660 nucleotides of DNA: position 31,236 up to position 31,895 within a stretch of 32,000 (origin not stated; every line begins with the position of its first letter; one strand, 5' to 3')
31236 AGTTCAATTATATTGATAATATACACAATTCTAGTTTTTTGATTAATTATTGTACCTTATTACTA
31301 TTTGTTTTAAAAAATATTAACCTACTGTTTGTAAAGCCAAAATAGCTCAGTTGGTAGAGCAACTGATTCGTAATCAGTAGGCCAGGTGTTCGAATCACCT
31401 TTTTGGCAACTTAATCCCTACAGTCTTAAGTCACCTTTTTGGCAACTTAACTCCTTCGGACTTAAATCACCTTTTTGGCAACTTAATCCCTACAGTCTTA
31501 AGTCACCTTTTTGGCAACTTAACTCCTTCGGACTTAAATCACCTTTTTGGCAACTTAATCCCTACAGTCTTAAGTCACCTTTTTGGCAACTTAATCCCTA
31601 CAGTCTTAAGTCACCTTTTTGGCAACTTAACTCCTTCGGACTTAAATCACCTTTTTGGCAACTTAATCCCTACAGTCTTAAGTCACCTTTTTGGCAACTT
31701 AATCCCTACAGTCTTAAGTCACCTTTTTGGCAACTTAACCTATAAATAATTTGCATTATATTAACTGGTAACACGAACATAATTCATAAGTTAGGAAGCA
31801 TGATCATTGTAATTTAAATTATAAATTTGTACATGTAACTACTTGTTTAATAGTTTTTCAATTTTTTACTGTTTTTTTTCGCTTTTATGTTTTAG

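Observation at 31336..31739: Perfect two-variant 36-bp tandem array that reiterates the 3' end of tRNA-Thr(CGU)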

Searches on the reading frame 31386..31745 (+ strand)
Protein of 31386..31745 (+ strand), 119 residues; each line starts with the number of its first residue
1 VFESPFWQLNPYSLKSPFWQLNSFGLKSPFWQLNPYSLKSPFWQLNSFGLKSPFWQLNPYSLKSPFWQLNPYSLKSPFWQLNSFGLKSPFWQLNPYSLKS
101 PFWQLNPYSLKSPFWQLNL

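Call 10: search_protein_families(library=ncbifam, proteins=[window:31386-31745:+])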
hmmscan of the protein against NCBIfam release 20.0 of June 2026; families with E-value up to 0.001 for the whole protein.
window:31386-31745:+ (119 aa): 0 families

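Call 12: find_homologous_proteins(query=window:31386-31745:+, max_evalue=0.01)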
Query window:31386-31745:+: 1751 candidates shared short words with the query, none scored E <= 0.01.

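Call 22: find_encoding_contigs(protein=window:31386-31745:+, flank=3000, max_places=10)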
Protein window:31386-31745:+ (119 aa): 1 contig read that carries it; 1 place shown.
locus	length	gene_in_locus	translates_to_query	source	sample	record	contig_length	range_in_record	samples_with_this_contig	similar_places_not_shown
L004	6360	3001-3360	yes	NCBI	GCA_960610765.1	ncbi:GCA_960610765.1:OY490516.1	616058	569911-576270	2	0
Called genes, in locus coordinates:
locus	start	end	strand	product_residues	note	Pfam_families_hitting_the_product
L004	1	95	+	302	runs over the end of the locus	-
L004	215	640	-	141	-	PF13463:HTH_27 (weak)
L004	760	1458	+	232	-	-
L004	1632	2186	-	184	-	PF00398:RrnaAD (weak)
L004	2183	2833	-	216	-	PF00398:RrnaAD, PF13649:Methyltransf_25 (weak)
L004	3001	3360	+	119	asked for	-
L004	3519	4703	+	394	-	PF07690:MFS_1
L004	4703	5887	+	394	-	PF02540:NAD_synthase, PF03054:tRNA_Me_trans, PF06508:QueC (weak), PF20259:tRNA_Me_trans_M, PF20258:tRNA_Me_trans_C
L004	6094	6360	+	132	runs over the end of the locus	PF01648:ACPS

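Call 26: list_cluster_members(proteins=[window:31386-31745:+, window:30568-31218:-, window:30017-30571:-])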
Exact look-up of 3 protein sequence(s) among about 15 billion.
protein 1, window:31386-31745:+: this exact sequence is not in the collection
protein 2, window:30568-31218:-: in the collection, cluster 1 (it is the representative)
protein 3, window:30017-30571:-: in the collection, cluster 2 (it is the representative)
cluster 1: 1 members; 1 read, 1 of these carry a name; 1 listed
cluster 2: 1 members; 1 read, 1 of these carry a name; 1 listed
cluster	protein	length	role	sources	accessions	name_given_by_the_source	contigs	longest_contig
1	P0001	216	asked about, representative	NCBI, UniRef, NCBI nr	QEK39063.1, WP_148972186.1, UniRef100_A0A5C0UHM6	rRNA adenine N-6-methyltransferase family protein [Candidatus Nesciobacter abundans] | Methyltransferase domain-containing protein n=1 Tax=Candidatus Nesciobacter abundans ...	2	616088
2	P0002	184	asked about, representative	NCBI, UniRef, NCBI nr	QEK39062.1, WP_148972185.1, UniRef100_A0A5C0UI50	class I SAM-dependent methyltransferase [Candidatus Nesciobacter abundans] | Methyltransferase domain-containing protein n=1 Tax=Candidatus Nesciobacter abundans ... | rRNA adenine N-6-methyltransferase family protein [Candidatus Nesciobacter abundans]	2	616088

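Call 27: find_homologous_proteins(query=P0001, max_evalue=0.00001)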
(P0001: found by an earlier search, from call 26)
Query P0001 (216 aa): 1 proteins with E <= 0.00001 among 177 candidates.
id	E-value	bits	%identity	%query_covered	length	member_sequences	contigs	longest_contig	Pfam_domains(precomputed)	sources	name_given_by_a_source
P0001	3.5e-137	472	100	100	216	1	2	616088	PF00398.27,PF13649.13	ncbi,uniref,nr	ncbi:rRNA adenine N-6-methyltransferase family protein [Candidatus Nesciobacter abundans]|uniref:Met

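Call 28: find_homologous_proteins(query=L004:4703-5887:+, max_evalue=1e-30)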
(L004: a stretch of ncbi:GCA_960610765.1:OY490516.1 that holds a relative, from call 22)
Query L004:4703-5887:+ (394 aa): 7732 proteins with E <= 1e-30 among 8000 candidates; the best 120 are listed.
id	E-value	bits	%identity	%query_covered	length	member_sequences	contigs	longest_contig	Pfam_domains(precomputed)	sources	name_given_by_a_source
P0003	1.5e-264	895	100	100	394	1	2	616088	PF20259.4,PF03054.23,PF06508.20,PF20258.5,PF02540.24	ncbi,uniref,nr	ncbi:tRNA 2-thiouridine(34) synthase MnmA [Candidatus Nesciobacter abundans]|uniref:tRNA-specific 2-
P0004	4.3e-155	535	66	90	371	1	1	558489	PF00733.28,PF24167.2,PF20259.4,PF03054.23,PF06508.20,PF20258.5,PF02540.24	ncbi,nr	ncbi:MAG: tRNA 2-thiouridine(34) synthase MnmA [Alphaproteobacteria bacterium]|nr:MAG: tRNA 2-thiour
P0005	1.7e-153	529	63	91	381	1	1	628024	PF24167.2,PF20259.4,PF03054.23,PF06508.20,PF00764.26,PF20258.5,PF02540.24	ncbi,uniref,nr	ncbi:tRNA 2-thiouridine(34) synthase MnmA [Candidatus Cytomitobacter indipagum]|uniref:tRNA-specific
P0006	4.2e-149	515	61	91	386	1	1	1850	PF24167.2,PF20259.4,PF03054.23,PF06508.20,PF02568.21,PF20258.5,PF02540.24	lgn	-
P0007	3.9e-147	508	62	91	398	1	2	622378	PF24167.2,PF20259.4,PF03054.23,PF06508.20,PF02568.21,PF20258.5,PF02540.24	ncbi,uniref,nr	ncbi:tRNA 2-thiouridine(34) synthase MnmA [Candidatus Cytomitobacter primus]|uniref:tRNA-specific 2-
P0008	1.8e-143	496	61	91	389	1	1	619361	PF00733.28,PF20259.4,PF03054.23,PF06508.20,PF20258.5,PF02540.24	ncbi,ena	-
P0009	7.1e-142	491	60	91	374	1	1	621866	PF00733.28,PF20259.4,PF03054.23,PF06508.20,PF20258.5,PF02540.24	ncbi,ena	-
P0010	1.2e-86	309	43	90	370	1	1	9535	PF20259.4,PF03054.23,PF06508.20,PF20258.5,PF02540.24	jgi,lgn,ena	-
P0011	3.7e-79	285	43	87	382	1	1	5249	PF00733.28,PF20259.4,PF03054.23,PF06508.20,PF20258.5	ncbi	-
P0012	7.5e-78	280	41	92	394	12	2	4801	PF20259.4,PF03054.23,PF20258.5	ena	-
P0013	4.1e-77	278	43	87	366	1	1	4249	PF20259.4,PF03054.23,PF20258.5,PF02540.24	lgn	-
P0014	5.5e-77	277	42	87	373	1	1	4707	PF20259.4,PF03054.23,PF20258.5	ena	-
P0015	1.0e-75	273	41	88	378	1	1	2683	PF00733.28,PF20259.4,PF03054.23,PF06508.20,PF20258.5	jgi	-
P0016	1.6e-75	273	42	86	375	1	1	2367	PF20259.4,PF03054.23,PF20258.5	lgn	-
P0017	2.9e-75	272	42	88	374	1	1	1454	PF20259.4,PF03054.23,PF06508.20,PF20258.5,PF02540.24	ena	-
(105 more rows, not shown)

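Call 29: find_encoding_contigs(protein=P0004, flank=10000, max_places=3)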
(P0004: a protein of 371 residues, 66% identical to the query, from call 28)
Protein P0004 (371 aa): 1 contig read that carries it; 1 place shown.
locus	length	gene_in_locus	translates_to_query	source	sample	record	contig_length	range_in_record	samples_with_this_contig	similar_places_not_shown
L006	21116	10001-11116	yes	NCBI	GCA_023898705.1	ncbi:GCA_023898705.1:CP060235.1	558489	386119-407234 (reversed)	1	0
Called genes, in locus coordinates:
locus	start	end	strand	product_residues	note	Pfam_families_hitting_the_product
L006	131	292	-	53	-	-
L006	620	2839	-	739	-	-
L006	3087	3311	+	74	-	-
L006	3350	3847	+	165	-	-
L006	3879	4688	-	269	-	PF01476:LysM, PF01551:Peptidase_M23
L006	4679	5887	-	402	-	PF02403:Seryl_tRNA_N, PF00587:tRNA-synt_2b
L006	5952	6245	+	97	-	PF00829:Ribosomal_L21p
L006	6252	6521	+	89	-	PF01016:Ribosomal_L27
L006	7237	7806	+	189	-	PF00313:CSD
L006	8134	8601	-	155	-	PF00293:NUDIX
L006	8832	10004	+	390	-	PF07690:MFS_1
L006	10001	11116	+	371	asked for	PF02540:NAD_synthase, PF00733:Asn_synthase (weak), PF03054:tRNA_Me_trans, PF06508:QueC (weak), PF24167:DUF7411 (weak), PF20259:tRNA_Me_trans_M, PF20258:tRNA_Me_trans_C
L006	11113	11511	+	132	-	PF01648:ACPS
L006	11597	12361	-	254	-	-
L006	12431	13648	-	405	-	PF00324:AA_permease, PF13520:AA_permease_2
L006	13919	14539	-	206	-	PF00163:Ribosomal_S4, PF01479:S4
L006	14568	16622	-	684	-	PF00580:UvrD-helicase, PF13245:AAA_19, PF13361:UvrD_C, PF13538:UvrD_C_2 (faint)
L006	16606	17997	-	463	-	-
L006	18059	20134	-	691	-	PF03030:H_PPase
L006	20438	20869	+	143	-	PF02381:MraZ (weak)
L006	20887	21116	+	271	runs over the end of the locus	PF01795:Methyltransf_5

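Call 30: find_encoding_contigs(protein=P0005, flank=10000, max_places=3)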
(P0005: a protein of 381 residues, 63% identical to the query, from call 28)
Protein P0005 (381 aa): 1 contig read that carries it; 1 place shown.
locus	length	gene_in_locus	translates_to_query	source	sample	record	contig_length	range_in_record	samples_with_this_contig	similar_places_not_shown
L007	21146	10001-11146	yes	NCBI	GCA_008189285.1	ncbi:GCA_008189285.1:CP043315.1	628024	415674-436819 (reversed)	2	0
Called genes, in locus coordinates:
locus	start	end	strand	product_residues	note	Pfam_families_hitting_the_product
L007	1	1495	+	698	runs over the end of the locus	PF03030:H_PPase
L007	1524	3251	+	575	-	-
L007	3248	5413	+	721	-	PF00580:UvrD-helicase, PF01443:Viral_helicase1 (faint), PF13245:AAA_19, PF13361:UvrD_C, PF13538:UvrD_C_2 (faint)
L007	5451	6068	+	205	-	PF00163:Ribosomal_S4, PF01479:S4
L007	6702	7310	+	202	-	PF00313:CSD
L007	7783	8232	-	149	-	PF00293:NUDIX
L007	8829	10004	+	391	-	PF07690:MFS_1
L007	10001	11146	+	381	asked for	PF02540:NAD_synthase, PF00764:Arginosuc_synth (weak), PF03054:tRNA_Me_trans, PF06508:QueC (weak), PF24167:DUF7411 (weak), PF20259:tRNA_Me_trans_M, PF20258:tRNA_Me_trans_C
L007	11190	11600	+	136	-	PF01648:ACPS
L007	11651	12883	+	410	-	PF00324:AA_permease, PF13520:AA_permease_2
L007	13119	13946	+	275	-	-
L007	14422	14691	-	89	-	-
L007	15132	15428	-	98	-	PF01016:Ribosomal_L27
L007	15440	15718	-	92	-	PF00829:Ribosomal_L21p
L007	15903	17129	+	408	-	PF02403:Seryl_tRNA_N, PF00587:tRNA-synt_2b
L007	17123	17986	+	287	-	PF01476:LysM, PF01551:Peptidase_M23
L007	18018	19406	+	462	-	-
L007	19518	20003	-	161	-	-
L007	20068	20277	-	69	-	-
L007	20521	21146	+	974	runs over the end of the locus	-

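Call 31: find_encoding_contigs(protein=P0007, flank=10000, max_places=3)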
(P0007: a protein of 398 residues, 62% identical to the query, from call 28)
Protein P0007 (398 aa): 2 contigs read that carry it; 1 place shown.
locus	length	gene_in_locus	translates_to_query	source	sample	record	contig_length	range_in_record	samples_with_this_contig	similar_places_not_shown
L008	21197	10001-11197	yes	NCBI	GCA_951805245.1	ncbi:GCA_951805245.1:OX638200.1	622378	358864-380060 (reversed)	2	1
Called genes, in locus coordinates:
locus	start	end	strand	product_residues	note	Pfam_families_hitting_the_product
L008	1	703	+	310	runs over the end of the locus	PF08545:ACP_syn_III, PF08541:ACP_syn_III_C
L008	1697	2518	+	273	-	PF00072:Response_reg, PF00486:Trans_reg_C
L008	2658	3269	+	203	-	PF01914:MarC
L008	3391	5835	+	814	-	PF01411:tRNA-synt_2c, PF07973:tRNA_SAD, PF02272:DHHA1 (weak)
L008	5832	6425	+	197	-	PF03193:RsgA_GTPase (weak), PF00350:Dynamin_N (faint), PF01926:MMR_HSR1, PF02421:FeoB_N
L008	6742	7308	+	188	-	PF00313:CSD, PF08206:OB_RNB (weak)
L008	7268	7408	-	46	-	-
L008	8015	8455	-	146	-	PF00293:NUDIX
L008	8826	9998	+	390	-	PF07690:MFS_1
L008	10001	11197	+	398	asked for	PF02540:NAD_synthase, PF02568:ThiI (weak), PF03054:tRNA_Me_trans, PF06508:QueC (weak), PF24167:DUF7411 (weak), PF20259:tRNA_Me_trans_M, PF20258:tRNA_Me_trans_C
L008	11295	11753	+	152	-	PF01648:ACPS (weak)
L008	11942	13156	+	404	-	PF00324:AA_permease, PF13520:AA_permease_2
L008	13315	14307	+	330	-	-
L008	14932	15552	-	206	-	PF00163:Ribosomal_S4, PF01479:S4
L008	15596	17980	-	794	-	PF00580:UvrD-helicase, PF01443:Viral_helicase1 (faint), PF13245:AAA_19, PF13361:UvrD_C, PF13538:UvrD_C_2 (faint)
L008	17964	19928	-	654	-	-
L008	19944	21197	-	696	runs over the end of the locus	PF03030:H_PPase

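Call 42: find_encoding_contigs(protein=P0008, flank=10000, max_places=3)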
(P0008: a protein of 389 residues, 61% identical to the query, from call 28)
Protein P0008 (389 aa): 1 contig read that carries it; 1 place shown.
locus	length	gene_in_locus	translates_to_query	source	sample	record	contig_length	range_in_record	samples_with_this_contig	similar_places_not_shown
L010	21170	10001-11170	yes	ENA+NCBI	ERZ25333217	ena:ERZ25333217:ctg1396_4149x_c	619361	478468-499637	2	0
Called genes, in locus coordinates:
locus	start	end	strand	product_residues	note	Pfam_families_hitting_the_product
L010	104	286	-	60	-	-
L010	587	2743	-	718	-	-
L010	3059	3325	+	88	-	-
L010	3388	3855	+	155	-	-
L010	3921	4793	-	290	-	PF01476:LysM (faint), PF01551:Peptidase_M23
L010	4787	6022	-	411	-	PF02403:Seryl_tRNA_N, PF00587:tRNA-synt_2b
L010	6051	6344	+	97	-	PF00829:Ribosomal_L21p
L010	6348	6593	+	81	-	PF01016:Ribosomal_L27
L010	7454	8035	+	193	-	PF00313:CSD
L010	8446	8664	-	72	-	-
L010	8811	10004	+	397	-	PF07690:MFS_1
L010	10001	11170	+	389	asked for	PF02540:NAD_synthase, PF00733:Asn_synthase (weak), PF03054:tRNA_Me_trans, PF06508:QueC (weak), PF20259:tRNA_Me_trans_M, PF20258:tRNA_Me_trans_C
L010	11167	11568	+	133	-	PF01648:ACPS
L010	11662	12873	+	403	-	PF00324:AA_permease, PF13520:AA_permease_2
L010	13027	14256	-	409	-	-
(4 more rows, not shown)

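Call 43: find_encoding_contigs(protein=P0009, flank=10000, max_places=3)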
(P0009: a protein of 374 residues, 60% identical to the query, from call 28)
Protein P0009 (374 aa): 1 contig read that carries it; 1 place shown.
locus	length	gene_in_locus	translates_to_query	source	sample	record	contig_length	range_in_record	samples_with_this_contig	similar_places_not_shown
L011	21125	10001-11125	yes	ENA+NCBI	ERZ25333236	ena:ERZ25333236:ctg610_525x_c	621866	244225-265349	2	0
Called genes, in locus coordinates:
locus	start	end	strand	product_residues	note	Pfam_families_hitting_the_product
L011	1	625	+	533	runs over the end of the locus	PF08529:NusA_N, PF13184:KH_NusA_1st, PF26594:KH_NusA_2nd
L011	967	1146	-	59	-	-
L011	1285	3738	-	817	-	-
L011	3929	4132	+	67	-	-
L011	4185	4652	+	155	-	-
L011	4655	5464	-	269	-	PF01476:LysM, PF01551:Peptidase_M23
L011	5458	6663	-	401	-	PF02403:Seryl_tRNA_N, PF00587:tRNA-synt_2b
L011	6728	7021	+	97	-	PF00829:Ribosomal_L21p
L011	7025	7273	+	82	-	PF01016:Ribosomal_L27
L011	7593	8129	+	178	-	PF00313:CSD (weak)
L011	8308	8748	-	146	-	PF00293:NUDIX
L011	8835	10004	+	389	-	PF07690:MFS_1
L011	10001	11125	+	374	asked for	PF02540:NAD_synthase, PF00733:Asn_synthase (weak), PF03054:tRNA_Me_trans, PF06508:QueC (weak), PF20259:tRNA_Me_trans_M, PF20258:tRNA_Me_trans_C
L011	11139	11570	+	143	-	PF01648:ACPS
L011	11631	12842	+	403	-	PF00324:AA_permease, PF13520:AA_permease_2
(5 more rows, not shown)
